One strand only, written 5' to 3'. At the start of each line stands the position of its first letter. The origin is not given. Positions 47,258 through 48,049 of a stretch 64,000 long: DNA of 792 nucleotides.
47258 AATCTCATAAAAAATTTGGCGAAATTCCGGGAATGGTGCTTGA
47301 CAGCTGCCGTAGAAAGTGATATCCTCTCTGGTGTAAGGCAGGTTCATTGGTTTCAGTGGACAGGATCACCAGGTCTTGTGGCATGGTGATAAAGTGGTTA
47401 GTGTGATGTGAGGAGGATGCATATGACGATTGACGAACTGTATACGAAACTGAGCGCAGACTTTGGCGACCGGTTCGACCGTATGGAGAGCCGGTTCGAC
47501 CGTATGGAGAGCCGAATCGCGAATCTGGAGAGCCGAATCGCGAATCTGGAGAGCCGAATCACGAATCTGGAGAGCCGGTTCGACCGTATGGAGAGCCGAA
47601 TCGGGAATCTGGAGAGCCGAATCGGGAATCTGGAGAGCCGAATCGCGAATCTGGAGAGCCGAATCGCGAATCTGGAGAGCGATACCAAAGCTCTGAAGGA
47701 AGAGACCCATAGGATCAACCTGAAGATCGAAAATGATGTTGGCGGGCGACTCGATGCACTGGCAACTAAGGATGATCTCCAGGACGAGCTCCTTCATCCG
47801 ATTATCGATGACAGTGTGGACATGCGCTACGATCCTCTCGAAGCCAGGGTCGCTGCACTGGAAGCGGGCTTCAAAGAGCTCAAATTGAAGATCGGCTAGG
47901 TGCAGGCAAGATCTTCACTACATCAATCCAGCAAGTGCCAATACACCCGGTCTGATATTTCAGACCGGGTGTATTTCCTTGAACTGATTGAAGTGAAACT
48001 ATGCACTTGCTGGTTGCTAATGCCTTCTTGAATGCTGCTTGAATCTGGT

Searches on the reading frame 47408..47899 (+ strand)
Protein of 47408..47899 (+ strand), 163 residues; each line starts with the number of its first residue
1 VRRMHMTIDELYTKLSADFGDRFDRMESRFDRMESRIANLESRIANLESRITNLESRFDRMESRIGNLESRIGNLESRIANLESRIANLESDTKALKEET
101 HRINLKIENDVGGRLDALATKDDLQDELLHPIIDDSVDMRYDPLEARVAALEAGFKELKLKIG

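Call 97: search_protein_families(library=pfam, proteins=[window:47408-47899:+], max_evalue=0.001)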
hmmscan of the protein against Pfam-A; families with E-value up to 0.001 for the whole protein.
window:47408-47899:+ (163 aa): 75 families (the best 25 are shown)
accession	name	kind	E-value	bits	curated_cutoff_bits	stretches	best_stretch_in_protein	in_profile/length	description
PF23991.1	DUF7310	-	1.2e-15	58.2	40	2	17-64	26-73/83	Coiled-coil region of unknown function (DUF7310)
PF10779.14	XhlA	-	2.1e-11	44.3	34.7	2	48-96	3-51/67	Haemolysin XhlA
PF16326.10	ABC_tran_CTD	-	1e-09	38.9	32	0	65-102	10-49/69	ABC transporter C-terminal domain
PF04513.17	Baculo_PEP_C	-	2.2e-09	37.9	38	1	14-94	49-123/140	Baculovirus polyhedron envelope protein, PEP, C terminus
PF05377.16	FlaC_arch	-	1.2e-08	35.7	27.8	0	71-107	1-37/55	Flagella accessory protein C (FlaC)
PF06825.17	HSBP1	-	9.1e-08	32.3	28.6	0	53-92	13-49/51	Heat shock factor binding protein 1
PF11559.13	ADIP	-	9.8e-08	32.6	34.3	1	39-108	56-125/151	Afadin- and alpha -actinin-Binding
PF04102.17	SlyX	-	1.6e-07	32.3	30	1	26-76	1-51/67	SlyX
PF10046.14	BLOC1_2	-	7.4e-07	29.9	33.4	1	26-92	32-94/96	Biogenesis of lysosome-related organelles complex-1 subunit 2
PF07889.17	DUF1664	-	7.4e-07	29.7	34.6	1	8-77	50-122/124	Protein of unknown function (DUF1664)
PF16526.10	CLZ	-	8.1e-07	29.8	26.7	1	31-84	20-70/71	C-terminal leucine zipper domain of cyclic nucleotide-gated channels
PF02090.21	SPAM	-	8.2e-07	29.5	35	0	23-65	7-49/142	Salmonella surface presentation of antigen gene type M protein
PF00261.25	Tropomyosin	-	1e-06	28.8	38.6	1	25-152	3-131/242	Tropomyosin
PF08702.15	Fib_alpha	-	1.2e-06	29.3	29.9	0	52-97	84-129/143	Fibrinogen alpha/beta chain family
PF00170.26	bZIP_1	-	1.8e-06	28.4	27.6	0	50-85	27-62/64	bZIP transcription factor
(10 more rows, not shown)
